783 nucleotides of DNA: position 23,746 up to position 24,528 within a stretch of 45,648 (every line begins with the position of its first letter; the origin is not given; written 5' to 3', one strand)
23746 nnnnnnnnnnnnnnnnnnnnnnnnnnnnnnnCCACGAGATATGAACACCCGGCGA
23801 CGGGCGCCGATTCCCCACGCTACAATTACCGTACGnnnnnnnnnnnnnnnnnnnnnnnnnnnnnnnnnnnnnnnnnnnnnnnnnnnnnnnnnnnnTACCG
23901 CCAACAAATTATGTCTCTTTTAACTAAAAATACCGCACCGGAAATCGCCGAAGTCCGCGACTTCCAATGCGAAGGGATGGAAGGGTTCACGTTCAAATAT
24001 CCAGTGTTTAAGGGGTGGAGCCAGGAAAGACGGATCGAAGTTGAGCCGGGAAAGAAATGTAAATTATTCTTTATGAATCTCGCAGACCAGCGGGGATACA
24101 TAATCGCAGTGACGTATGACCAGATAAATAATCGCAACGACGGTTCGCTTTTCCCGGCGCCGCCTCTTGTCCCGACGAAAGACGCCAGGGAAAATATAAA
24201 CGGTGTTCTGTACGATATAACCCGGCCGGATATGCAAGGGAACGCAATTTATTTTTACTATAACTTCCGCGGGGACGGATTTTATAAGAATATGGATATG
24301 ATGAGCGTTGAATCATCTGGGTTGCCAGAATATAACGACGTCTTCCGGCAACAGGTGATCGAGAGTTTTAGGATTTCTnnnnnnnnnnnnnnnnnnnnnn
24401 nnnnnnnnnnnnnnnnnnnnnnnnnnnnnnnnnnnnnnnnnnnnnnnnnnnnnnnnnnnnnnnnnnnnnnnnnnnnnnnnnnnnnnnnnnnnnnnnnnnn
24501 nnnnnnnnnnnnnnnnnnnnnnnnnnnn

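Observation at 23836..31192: AT-rich island encoding eight tightly packed signal-anchored proteins, including a mosaic paralog family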

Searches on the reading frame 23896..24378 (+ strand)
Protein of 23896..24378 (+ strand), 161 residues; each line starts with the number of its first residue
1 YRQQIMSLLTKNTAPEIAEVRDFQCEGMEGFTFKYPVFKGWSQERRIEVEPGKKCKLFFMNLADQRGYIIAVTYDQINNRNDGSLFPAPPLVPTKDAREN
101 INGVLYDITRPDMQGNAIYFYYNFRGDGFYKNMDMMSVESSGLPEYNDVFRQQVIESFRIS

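Call 18: search_solved_structures(query=A2, max_evalue=10)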
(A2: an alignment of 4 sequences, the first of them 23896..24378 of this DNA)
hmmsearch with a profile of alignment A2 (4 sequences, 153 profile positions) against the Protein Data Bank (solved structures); distinct sequences matched with E-value up to 10: 3.
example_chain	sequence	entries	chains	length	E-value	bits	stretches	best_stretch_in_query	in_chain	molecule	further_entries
8vlw_A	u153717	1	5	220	1.2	13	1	98-152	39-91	Tol-Pal system protein TolQ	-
9avi_A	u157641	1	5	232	1.3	12.9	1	98-152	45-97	Tol-Pal system protein TolQ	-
1z1y_A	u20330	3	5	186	7.9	10.3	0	23-34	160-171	ookinete surface protein Pvs25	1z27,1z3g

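Call 23: search_protein_representatives(alignment_id=A2)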
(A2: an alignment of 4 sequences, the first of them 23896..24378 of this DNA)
Query: 4 sequences, 153 profile positions. Proteins with E-value up to 0.001 (for the whole library): 190; up to 1e-10: 86; up to 1e-30: 5. The best 150 are listed.
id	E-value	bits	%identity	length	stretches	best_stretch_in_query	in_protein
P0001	2.2e-67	242.7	-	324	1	1-153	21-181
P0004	1.3e-64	233.8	-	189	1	1-153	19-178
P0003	2.1e-60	220.1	-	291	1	1-153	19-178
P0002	3.3e-47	177.2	-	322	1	1-153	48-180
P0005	1.5e-35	139.4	-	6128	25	27-65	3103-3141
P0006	2.2e-30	122.6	-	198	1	1-152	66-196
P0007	1.1e-22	97.6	-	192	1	8-153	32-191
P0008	1.5e-21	93.9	-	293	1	1-151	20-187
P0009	5.0e-21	92.2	-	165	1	8-152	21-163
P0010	8.0e-21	91.5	-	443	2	16-152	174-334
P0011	1.1e-20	91.1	-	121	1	28-152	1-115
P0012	2.3e-20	90.0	-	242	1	9-151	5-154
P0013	5.2e-20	88.9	-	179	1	13-152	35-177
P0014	9.5e-20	88.0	-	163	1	8-152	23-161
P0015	2.0e-19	87.0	-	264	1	8-153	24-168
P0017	7.5e-19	85.1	-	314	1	9-153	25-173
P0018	9.2e-19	84.9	-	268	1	1-153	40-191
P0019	1.1e-18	84.6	-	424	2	9-152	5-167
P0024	5.2e-18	82.4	-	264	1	14-152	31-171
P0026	6.9e-18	82.0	-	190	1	16-153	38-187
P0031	2.2e-17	80.4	-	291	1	13-153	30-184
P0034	8.5e-17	78.5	-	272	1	9-153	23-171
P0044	8.2e-16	75.3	-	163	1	5-152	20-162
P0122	2.3e-07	47.8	-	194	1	22-152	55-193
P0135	1.2e-06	45.5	-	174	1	22-151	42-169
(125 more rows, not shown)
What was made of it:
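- A profile HMM finds 190 proteins at E<=1e-3 and 86 at E<=1e-10, including the window's own four (call 23).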

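Call 33: find_encoding_contigs(protein=P0034, flank=10000, max_places=4)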
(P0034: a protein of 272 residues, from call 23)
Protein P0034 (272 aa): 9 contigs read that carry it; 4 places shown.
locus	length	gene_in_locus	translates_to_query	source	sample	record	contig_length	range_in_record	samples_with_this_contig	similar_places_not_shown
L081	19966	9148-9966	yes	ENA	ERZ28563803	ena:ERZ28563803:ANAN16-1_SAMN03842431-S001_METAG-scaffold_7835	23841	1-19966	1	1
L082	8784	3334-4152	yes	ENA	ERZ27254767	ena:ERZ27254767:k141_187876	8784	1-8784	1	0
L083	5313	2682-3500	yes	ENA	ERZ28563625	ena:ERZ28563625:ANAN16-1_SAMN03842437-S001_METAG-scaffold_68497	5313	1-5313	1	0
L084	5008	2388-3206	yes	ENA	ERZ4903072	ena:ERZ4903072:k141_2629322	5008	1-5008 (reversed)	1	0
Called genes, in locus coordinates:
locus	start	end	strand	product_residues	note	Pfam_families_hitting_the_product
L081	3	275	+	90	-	?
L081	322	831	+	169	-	-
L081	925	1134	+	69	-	-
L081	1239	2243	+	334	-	-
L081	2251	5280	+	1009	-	PF00580:UvrD-helicase, PF01443:Viral_helicase1 (faint), PF13245:AAA_19, PF13604:AAA_30 (faint), PF13361:UvrD_C, PF13538:UvrD_C_2 (faint), PF12705:PDDEXK_1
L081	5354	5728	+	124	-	-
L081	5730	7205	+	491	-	-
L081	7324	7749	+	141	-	PF01588:tRNA_bind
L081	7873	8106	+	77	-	-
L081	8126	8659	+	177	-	-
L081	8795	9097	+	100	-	-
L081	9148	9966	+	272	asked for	-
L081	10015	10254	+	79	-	-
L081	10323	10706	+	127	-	PF01337:Barstar (weak)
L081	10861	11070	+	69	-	-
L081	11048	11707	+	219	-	PF08843:AbiEii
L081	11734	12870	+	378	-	PF01409:tRNA-synt_2d, PF03147:FDX-ACB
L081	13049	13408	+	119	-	PF01909:NTP_transf_2 (weak), PF18765:Polbeta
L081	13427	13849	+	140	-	PF01934:HepT-like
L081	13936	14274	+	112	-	-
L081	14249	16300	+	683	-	PF02518:HATPase_c, PF00204:DNA_gyraseB, PF01751:Toprim, PF00986:DNA_gyraseB_C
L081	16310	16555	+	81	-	PF18929:DUF5678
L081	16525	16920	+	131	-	-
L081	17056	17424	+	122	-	PF01381:HTH_3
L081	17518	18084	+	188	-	PF03449:GreA_GreB_N, PF01272:GreA_GreB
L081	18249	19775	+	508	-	PF01336:tRNA_anti-codon, PF00152:tRNA-synt_2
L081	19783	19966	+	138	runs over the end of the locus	PF00293:NUDIX, PF14815:NUDIX_4 (weak)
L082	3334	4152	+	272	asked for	-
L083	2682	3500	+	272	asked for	-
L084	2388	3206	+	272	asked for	-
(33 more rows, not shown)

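Call 34: find_encoding_contigs(protein=P0044, flank=10000, max_places=3)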
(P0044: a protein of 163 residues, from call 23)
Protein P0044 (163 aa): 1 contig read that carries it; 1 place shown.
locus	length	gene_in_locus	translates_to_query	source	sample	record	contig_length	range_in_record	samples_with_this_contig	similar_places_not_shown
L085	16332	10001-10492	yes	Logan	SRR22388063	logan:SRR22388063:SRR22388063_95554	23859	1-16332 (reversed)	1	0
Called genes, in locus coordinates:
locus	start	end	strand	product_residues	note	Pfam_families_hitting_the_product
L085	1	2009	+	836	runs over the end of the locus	PF00690:Cation_ATPase_N, PF00122:E1-E2_ATPase, PF00702:Hydrolase, PF13246:Cation_ATPase, PF08282:Hydrolase_3 (faint), PF00689:Cation_ATPase_C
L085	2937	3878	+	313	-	-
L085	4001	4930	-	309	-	PF01479:S4, PF00849:PseudoU_synth_2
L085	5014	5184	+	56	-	-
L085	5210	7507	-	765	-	PF03477:ATP-cone, PF17975:RNR_Alpha, PF21995:RNR-II_ins_dom (weak), PF02867:Ribonuc_red_lgC (faint)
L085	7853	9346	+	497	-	PF00932:LTD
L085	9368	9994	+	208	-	PF00588:SpoU_methylase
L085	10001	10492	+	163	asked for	-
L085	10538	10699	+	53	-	-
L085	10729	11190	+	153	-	PF02643:DUF192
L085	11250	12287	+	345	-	PF00044:Gp_dh_N, PF02800:Gp_dh_C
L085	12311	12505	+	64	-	-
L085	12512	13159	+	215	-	PF08843:AbiEii (weak)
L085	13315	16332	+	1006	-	?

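Call 35: find_encoding_contigs(protein=P0015, flank=10000, max_places=3)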
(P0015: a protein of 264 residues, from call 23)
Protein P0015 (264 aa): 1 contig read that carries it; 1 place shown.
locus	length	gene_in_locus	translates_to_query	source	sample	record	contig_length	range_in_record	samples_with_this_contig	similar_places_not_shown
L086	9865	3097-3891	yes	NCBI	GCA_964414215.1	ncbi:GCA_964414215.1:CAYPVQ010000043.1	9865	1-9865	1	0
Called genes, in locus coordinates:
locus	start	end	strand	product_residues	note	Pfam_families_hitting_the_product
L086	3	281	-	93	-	?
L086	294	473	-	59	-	-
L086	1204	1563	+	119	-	-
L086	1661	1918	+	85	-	PF18910:DUF5665 (weak)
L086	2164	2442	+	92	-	-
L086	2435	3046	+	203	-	PF08843:AbiEii (faint)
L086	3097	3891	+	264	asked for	-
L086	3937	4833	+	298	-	-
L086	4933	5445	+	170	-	PF12158:DUF3592 (weak)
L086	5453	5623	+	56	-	-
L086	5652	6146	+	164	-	-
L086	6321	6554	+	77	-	-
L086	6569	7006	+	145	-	-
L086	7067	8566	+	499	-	-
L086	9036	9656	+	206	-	-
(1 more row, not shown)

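Call 81: find_encoding_contigs(protein=P0122, flank=8000, max_places=2)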
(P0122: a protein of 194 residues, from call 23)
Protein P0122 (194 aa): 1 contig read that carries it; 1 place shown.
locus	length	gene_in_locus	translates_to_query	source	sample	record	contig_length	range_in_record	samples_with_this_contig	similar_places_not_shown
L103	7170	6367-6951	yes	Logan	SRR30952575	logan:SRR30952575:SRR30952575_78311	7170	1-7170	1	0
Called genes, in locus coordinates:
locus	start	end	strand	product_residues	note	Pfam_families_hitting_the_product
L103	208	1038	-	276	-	-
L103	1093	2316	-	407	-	PF12704:MacB_PCD, PF02687:FtsX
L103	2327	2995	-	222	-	PF00005:ABC_tran, PF02463:SMC_N (faint)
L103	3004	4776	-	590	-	PF25917:BSH_RND, PF25973:BSH_CzcB (weak), PF25990:Beta-barrel_YknX (weak)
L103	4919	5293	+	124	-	-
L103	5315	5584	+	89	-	PF09204:Colicin_immun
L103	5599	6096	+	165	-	-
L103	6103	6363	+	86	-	-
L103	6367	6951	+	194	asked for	-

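Call 82: find_encoding_contigs(protein=P0026, flank=8000, max_places=2)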
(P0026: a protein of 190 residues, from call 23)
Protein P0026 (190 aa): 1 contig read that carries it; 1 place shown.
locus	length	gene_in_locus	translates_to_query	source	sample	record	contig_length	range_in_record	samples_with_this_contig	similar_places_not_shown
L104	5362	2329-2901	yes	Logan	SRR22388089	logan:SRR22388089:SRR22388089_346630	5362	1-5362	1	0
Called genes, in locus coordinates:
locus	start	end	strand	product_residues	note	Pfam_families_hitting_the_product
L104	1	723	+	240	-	?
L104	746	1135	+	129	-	-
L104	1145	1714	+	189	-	PF06271:RDD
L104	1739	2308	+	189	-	-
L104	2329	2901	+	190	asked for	-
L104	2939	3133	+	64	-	-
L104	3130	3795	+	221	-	PF08843:AbiEii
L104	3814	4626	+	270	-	-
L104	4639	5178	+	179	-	-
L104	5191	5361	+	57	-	?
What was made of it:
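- It tends to lie in accessory regions with toxin-antitoxin and immunity genes (calls 33, 81, 82).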

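Call 83: find_encoding_contigs(protein=P0135, flank=8000, max_places=2)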
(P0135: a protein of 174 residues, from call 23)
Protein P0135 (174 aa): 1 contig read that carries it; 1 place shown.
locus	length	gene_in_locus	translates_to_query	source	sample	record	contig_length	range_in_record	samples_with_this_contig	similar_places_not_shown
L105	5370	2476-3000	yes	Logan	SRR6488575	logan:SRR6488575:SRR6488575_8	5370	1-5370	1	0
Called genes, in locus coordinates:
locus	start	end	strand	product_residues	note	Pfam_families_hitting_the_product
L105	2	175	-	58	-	?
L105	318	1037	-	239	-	PF02163:Peptidase_M50 (weak)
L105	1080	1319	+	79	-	PF00830:Ribosomal_L28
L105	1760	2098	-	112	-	PF02452:PemK_toxin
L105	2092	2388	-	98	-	PF04014:MazE_antitoxin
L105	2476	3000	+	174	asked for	-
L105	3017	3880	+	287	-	PF00892:EamA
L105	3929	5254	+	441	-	PF00155:Aminotran_1_2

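Call 86: search_protein_families(library=pfam, proteins=[L103:4919-5293:+, L103:5315-5584:+, L103:5599-6096:+, L103:6103-6363:+, L103:208-1038:-, L081:8126-8659:+, L081:8795-9097:+, L081:10015-10254:+, L081:10323-10706:+, L104:1-723:+], max_evalue=0.1)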
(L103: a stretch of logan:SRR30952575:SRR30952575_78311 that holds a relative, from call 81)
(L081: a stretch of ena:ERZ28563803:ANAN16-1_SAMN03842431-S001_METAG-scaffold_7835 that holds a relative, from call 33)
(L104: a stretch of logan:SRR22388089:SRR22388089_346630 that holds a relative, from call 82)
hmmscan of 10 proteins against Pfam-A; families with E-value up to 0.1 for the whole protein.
L103:4919-5293:+ (124 aa): 2 families
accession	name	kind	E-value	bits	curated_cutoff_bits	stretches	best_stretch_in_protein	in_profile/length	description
PF07202.18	Tcp10_C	-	0.00036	20.6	36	1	3-24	4-24/35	T-complex protein 10 C-terminus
PF05593.20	RHS_repeat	-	0.0013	19.6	22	0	8-28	12-33/38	RHS Repeat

L103:5315-5584:+ (89 aa): 1 family
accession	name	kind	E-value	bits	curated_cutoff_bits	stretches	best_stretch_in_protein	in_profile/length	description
PF09204.15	Colicin_immun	-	1.7e-09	38.6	22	1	7-82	7-84/88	Bacterial self-protective colicin-like immunity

L103:5599-6096:+ (165 aa): 1 family
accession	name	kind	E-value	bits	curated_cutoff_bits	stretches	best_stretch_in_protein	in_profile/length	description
PF25044.1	DUF7789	-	0.074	13.5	25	0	8-33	74-99/129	Domain of unknown function (DUF7789)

L103:6103-6363:+ (86 aa): 0 families

L103:208-1038:- (276 aa): 1 family
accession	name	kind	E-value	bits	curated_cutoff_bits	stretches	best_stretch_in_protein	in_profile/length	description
PF20394.4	DUF6688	-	0.057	13.5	26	1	6-112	85-183/248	DUF6688 N-terminal domain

L081:8126-8659:+ (177 aa): 0 families

L081:8795-9097:+ (100 aa): 3 families
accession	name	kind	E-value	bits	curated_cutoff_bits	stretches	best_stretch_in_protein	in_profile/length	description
PF25100.1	DUF7809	-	0.00025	21.8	27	1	24-93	30-103/160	Domain of unknown function (DUF7809)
PF17959.7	EF-hand_14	-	0.02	15.7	23.7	1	12-57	25-74/90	EF-hand domain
PF20940.2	SSV1_D-63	-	0.069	13.6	27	0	14-53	9-48/60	Sulfolobus spindle-shape virus 1, protein D-63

L081:10015-10254:+ (79 aa): 0 families

L081:10323-10706:+ (127 aa): 1 family
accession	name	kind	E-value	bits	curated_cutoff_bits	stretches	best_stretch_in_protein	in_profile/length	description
PF01337.24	Barstar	-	1.9e-08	34.6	23.4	1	53-125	31-94/96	Barstar (barnase inhibitor)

L104:1-723:+ (240 aa): 0 families
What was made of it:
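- On Orphan poly-immunity / acquired interbacterial defence island: Their relatives neighbour Colicin_immun and Barstar genes elsewhere (calls 81, 86).
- Closest known: Orphan immunity arrays: the polyimmunity loci of polymorphic toxin systems. Same: Family members elsewhere are interleaved with other immunity families (calls 81, 86).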

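Call 88: search_protein_families(library=pfam, proteins=[P0008, P0010, P0012, P0015, P0017, P0018, P0024, P0031, P0034, P0019], max_evalue=0.05)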
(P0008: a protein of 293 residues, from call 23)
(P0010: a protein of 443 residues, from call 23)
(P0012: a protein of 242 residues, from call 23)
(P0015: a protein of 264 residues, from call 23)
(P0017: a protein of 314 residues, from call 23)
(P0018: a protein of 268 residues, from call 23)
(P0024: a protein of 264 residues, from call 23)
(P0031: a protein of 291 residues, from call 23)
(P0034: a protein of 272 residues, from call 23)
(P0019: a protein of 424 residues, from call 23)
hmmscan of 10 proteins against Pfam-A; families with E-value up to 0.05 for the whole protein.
P0008 (293 aa): 0 families

P0010 (443 aa): 0 families

P0012 (242 aa): 0 families

P0015 (264 aa): 1 family
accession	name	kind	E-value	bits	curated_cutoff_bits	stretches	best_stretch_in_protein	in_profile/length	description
PF25474.1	TPR_TmcB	-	0.035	14.4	27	0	159-214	64-119/125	TmcB, TPR repeats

P0017 (314 aa): 0 families

P0018 (268 aa): 0 families

P0024 (264 aa): 0 families

P0031 (291 aa): 0 families

P0034 (272 aa): 0 families

P0019 (424 aa): 0 families
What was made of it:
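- Tried and rejected: No Pfam domain (call 88).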
